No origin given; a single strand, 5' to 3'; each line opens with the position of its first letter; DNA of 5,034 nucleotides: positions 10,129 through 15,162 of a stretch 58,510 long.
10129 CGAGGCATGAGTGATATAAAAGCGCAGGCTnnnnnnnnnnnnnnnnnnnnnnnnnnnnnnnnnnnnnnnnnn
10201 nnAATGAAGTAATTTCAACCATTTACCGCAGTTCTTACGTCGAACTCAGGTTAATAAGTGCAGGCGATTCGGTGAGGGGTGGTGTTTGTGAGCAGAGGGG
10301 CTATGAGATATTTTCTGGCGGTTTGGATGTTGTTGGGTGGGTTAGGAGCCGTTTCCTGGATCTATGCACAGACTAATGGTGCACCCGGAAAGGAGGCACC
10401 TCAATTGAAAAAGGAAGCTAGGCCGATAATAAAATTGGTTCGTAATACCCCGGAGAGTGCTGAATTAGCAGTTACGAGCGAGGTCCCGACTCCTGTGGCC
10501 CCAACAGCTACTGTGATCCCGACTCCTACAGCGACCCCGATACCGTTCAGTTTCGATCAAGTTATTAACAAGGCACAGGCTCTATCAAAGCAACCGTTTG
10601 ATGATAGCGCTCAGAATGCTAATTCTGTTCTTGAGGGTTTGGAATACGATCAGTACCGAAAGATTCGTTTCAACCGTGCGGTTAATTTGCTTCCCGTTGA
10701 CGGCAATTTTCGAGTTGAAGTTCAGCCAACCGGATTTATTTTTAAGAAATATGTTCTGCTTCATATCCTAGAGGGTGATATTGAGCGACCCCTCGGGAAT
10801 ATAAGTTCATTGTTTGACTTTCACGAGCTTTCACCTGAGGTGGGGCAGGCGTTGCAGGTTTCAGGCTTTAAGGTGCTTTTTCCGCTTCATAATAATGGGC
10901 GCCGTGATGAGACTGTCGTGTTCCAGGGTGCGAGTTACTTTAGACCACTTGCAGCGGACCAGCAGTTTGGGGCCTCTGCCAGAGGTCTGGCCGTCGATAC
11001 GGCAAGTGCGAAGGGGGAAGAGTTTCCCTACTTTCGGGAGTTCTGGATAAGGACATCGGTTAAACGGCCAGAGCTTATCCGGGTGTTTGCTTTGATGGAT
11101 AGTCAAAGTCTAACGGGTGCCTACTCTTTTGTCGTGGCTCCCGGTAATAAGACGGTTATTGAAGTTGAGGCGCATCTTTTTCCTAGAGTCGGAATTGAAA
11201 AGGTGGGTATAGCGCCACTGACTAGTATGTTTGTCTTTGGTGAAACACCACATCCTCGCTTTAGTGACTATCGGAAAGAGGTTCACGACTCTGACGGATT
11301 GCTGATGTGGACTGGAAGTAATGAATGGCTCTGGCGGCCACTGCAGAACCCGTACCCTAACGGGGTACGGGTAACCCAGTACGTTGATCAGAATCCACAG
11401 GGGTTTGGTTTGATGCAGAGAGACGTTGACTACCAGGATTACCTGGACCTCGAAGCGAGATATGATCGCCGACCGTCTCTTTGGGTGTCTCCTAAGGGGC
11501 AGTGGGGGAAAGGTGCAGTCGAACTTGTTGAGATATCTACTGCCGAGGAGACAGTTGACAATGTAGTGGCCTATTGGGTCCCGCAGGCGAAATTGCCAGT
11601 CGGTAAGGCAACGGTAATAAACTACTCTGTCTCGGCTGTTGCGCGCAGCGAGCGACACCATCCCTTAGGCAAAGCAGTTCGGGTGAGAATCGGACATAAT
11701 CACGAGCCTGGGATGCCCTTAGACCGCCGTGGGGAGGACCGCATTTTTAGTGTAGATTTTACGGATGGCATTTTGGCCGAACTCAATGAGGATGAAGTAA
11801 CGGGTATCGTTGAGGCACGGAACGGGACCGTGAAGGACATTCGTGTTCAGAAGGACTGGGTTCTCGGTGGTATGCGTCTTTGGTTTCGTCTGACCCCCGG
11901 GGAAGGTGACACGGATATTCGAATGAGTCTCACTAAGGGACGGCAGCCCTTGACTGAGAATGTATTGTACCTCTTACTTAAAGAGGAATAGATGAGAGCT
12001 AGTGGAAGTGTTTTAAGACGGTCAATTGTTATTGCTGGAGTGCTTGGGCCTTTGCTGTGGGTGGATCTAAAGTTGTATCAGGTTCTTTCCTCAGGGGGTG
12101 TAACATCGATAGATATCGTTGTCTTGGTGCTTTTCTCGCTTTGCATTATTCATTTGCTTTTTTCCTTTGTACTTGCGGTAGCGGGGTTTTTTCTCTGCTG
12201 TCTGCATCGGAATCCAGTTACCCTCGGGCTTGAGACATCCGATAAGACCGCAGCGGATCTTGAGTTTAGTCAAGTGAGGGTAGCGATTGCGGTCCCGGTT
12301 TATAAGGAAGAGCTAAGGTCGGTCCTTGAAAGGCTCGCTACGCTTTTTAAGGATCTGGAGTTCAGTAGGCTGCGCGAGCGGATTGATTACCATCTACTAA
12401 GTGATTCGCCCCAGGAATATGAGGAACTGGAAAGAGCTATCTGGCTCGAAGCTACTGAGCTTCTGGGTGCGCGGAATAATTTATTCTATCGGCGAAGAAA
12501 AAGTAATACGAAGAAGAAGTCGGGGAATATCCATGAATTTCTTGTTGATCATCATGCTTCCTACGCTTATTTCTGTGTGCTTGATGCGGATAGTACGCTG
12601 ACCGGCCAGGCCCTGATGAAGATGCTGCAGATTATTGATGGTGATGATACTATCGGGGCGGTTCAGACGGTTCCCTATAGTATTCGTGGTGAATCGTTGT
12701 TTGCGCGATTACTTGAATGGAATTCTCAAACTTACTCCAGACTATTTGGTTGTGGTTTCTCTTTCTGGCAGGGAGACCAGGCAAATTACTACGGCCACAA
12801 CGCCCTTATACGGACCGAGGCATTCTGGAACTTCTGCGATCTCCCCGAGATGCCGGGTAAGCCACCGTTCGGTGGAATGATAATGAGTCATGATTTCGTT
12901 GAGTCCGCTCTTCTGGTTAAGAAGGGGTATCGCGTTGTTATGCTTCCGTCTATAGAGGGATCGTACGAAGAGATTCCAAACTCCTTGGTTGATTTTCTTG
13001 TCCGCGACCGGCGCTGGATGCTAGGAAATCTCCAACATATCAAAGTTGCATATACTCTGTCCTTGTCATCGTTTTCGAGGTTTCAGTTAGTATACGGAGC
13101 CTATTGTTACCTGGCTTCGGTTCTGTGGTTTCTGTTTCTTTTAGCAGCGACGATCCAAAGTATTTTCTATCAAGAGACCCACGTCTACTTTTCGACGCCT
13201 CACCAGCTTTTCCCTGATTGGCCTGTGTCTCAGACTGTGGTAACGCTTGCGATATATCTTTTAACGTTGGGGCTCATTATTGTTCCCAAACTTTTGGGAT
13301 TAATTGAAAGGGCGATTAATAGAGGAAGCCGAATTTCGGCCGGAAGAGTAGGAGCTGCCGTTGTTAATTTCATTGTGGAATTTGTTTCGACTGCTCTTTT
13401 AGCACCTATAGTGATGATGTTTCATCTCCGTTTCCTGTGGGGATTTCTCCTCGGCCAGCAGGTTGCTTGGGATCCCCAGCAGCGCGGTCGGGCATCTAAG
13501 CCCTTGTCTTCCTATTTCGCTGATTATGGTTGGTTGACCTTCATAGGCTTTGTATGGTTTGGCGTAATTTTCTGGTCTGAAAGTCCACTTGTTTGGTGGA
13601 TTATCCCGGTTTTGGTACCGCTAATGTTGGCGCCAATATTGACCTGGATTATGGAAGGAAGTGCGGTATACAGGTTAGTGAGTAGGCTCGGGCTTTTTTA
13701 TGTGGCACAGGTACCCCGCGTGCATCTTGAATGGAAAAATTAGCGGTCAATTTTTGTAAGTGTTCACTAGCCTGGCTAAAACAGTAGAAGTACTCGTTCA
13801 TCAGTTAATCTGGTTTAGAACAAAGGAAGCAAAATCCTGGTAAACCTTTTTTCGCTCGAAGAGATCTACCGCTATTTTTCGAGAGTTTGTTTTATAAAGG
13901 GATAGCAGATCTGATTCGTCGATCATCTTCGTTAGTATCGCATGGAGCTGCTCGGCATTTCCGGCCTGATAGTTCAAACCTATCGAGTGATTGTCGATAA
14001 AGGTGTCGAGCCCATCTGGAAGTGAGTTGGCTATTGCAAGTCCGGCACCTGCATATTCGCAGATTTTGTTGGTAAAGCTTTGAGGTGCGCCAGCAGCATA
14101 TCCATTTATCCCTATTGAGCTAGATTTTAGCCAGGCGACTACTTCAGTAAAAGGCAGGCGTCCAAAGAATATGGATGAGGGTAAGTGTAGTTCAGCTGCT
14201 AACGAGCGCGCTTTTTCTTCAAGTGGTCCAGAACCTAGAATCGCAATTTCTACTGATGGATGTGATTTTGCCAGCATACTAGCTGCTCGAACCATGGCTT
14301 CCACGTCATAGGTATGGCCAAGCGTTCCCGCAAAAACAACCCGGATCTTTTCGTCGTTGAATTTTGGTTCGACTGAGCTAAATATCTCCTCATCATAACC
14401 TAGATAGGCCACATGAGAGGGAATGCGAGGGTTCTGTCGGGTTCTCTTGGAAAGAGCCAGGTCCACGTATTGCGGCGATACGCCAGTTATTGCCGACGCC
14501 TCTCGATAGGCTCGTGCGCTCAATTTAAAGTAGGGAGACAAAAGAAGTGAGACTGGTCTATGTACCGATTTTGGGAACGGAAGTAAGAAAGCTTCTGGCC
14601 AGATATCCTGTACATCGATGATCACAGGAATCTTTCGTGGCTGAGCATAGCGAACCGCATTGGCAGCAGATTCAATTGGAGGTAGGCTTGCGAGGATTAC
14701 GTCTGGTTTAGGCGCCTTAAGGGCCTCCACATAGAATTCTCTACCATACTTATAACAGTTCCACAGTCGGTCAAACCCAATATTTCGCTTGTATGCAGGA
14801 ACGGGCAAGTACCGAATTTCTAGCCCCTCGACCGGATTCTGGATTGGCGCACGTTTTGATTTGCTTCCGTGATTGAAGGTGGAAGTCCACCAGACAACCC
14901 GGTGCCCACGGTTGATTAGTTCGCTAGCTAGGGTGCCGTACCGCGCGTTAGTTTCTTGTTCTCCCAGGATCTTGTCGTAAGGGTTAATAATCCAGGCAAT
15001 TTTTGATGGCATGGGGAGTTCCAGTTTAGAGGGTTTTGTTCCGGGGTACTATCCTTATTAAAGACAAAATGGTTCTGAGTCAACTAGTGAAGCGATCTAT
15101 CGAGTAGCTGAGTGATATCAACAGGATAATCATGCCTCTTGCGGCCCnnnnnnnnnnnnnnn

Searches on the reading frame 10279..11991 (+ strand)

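Call 38: search_protein_families(library=pfam, proteins=[window:10279-11991:+])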
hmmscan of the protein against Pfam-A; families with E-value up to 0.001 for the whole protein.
window:10279-11991:+ (570 aa): 1 family
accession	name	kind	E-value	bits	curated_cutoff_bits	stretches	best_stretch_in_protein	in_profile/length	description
PF04349.18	MdoG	-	2.1e-158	528.7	25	1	90-565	1-477/478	Periplasmic glucan biosynthesis protein, MdoG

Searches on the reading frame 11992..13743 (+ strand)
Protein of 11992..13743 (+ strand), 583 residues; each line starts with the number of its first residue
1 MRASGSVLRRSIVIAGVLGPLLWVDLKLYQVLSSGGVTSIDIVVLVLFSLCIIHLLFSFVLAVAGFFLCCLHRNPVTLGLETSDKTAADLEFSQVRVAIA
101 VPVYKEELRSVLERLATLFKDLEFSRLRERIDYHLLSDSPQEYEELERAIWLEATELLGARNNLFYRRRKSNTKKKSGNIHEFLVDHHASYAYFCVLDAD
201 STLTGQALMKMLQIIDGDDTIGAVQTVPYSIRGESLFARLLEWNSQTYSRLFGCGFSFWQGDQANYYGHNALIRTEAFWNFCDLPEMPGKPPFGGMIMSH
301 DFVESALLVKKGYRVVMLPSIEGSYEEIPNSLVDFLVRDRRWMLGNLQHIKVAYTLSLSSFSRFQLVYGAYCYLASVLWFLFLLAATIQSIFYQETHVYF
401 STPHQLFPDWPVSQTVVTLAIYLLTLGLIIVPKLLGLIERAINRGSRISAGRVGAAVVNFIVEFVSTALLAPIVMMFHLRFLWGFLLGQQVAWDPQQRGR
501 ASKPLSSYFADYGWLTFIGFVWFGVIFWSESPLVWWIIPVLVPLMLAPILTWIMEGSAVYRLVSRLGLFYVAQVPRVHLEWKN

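Call 38: search_protein_families(library=pfam, proteins=[window:11992-13743:+])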
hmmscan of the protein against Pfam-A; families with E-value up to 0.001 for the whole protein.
window:11992-13743:+ (583 aa): 2 families
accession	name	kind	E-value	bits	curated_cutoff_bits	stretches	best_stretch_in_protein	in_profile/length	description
PF13632.12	Glyco_trans_2_3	-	3e-14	53.7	27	1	194-408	2-183/198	Glycosyl transferase family group 2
PF00535.33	Glycos_transf_2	-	1.2e-06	29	23.3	1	156-280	50-166/168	Glycosyl transferase family 2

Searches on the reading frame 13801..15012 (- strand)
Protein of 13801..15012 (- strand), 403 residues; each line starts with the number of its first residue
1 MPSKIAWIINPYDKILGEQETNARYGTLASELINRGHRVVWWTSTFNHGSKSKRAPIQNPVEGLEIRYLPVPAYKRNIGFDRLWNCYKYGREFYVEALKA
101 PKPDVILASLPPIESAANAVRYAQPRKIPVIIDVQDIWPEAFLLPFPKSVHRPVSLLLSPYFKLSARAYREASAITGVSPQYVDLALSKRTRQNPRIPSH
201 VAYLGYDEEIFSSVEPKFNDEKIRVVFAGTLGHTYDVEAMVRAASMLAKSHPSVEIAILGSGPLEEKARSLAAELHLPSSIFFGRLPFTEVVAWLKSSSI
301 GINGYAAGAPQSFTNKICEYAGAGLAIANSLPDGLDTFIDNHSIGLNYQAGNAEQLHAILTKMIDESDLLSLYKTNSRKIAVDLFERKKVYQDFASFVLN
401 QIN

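Call 38: search_protein_families(library=pfam, proteins=[window:13801-15012:-])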
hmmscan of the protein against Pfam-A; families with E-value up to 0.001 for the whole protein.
window:13801-15012:- (403 aa): 4 families
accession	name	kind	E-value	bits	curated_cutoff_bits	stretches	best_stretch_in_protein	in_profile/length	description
PF13579.12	Glyco_trans_4_4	-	1.8e-11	45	29.7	1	26-190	8-146/158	Glycosyl transferase 4-like domain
PF00534.26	Glycos_transf_1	-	4.6e-11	43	26.4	1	215-379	8-171/172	Glycosyl transferases group 1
PF13692.12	Glyco_trans_1_4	-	1.8e-08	35.2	27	1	224-364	3-140/142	Glycosyl transferases group 1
PF13439.12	Glyco_transf_4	-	4.8e-08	33.7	28.5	1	27-207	10-167/170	Glycosyltransferase Family 4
